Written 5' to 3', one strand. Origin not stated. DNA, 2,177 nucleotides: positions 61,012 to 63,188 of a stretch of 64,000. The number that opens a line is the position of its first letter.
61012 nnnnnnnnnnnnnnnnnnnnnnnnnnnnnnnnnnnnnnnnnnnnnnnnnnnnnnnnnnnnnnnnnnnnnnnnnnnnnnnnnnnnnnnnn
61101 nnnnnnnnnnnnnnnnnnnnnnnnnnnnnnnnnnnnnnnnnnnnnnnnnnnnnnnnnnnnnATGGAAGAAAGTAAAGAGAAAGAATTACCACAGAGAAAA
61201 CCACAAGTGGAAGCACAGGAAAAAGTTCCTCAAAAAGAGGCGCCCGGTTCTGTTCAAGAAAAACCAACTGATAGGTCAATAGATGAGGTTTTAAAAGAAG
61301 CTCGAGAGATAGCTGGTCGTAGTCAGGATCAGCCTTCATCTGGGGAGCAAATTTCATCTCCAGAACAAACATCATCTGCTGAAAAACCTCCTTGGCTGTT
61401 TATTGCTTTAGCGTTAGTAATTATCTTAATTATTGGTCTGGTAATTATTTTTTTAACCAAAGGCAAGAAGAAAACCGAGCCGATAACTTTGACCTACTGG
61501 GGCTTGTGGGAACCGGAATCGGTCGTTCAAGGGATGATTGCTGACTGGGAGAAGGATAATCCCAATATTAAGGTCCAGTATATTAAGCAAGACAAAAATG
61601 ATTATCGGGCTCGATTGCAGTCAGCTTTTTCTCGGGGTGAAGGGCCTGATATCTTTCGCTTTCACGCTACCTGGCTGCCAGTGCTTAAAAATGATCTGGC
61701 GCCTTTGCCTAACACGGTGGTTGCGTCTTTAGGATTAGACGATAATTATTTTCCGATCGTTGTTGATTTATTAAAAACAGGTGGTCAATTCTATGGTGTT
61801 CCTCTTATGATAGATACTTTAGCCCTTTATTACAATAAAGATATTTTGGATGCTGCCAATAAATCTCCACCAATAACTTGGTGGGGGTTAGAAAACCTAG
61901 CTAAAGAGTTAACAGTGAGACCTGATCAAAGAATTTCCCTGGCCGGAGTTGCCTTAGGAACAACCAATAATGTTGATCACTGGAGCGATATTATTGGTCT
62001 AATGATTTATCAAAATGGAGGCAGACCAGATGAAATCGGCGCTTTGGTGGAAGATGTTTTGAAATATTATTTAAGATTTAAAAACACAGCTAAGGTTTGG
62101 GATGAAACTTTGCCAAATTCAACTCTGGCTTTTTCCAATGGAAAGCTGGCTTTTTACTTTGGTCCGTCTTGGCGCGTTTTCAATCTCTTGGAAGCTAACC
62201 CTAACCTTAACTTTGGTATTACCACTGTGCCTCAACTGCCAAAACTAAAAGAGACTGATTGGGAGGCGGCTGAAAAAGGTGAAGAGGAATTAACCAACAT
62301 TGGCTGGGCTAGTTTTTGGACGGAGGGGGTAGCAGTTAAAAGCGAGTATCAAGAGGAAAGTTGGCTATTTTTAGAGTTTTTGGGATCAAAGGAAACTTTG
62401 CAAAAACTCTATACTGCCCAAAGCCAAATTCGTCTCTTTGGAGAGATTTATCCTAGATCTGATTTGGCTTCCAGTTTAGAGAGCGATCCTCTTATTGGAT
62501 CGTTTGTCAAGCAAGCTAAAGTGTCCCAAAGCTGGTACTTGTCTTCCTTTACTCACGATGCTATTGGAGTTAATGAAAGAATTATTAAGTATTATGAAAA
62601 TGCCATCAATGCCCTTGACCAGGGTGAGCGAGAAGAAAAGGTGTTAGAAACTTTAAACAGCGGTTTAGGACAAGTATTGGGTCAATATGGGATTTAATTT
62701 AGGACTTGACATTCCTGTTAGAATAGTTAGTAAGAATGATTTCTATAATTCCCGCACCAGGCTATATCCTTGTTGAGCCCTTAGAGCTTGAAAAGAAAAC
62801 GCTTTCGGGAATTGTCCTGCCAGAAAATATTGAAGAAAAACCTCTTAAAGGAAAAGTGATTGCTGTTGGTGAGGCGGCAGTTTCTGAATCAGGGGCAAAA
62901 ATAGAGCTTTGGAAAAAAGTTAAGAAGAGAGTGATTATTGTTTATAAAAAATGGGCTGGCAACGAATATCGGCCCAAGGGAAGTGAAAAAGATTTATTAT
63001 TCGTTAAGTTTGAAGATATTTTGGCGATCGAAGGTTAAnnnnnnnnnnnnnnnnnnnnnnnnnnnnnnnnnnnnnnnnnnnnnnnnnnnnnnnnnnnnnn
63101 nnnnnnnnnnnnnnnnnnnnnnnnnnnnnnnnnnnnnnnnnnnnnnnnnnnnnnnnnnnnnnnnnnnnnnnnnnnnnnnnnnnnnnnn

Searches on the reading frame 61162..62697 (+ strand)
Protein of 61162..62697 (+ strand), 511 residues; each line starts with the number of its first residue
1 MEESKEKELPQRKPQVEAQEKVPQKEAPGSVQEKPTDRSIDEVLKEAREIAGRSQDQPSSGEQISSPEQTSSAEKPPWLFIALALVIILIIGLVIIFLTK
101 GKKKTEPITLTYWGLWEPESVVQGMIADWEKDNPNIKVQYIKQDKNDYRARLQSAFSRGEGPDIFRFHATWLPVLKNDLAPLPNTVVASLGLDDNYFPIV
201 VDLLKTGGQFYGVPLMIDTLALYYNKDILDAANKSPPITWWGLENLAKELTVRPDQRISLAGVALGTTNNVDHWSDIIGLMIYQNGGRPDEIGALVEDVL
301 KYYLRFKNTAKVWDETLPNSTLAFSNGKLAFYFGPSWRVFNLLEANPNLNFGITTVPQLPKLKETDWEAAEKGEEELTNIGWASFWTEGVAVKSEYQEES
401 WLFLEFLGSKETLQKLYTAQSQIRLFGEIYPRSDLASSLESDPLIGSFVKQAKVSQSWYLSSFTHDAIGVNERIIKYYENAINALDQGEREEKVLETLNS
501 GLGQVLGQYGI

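Call 4: search_protein_families(library=pfam, proteins=[window:61162-62697:+], max_evalue=0.1)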
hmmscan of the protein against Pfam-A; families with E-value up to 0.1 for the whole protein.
window:61162-62697:+ (511 aa): 2 families
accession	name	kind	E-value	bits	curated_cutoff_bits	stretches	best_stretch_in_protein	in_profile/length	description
PF13416.11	SBP_bac_8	-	8.5e-30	104.9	27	1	125-421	2-257/279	Bacterial extracellular solute-binding protein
PF01547.30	SBP_bac_1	-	3.7e-23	83.4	26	1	121-411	9-304/307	Bacterial extracellular solute-binding protein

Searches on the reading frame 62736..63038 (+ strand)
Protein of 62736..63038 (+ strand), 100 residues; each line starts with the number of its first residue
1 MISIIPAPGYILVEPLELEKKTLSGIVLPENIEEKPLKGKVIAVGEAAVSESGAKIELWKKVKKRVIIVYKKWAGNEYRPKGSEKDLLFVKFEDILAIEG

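Call 65: list_cluster_members(proteins=[P0001, P0004, P0005, window:62736-63038:+, window:54589-56112:-])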
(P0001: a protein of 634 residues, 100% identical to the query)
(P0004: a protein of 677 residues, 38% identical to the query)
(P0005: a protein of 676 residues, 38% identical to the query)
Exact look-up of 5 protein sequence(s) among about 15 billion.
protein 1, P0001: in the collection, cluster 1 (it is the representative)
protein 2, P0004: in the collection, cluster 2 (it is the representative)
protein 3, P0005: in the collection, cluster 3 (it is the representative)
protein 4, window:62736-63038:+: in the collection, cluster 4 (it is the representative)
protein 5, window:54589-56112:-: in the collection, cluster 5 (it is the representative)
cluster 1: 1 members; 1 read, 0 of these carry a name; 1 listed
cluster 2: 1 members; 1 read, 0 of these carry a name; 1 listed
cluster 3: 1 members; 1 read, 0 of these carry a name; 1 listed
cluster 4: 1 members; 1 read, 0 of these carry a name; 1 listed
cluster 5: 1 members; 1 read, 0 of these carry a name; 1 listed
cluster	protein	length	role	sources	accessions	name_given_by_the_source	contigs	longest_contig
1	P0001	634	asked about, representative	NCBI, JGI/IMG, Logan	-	-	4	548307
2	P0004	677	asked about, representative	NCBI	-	-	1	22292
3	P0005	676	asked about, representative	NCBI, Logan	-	-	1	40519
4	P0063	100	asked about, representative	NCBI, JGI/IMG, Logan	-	-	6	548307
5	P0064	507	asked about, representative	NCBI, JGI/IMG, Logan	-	-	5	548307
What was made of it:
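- Tried and rejected: Organism name. list_cluster_members gave no names or accessions (call 65).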
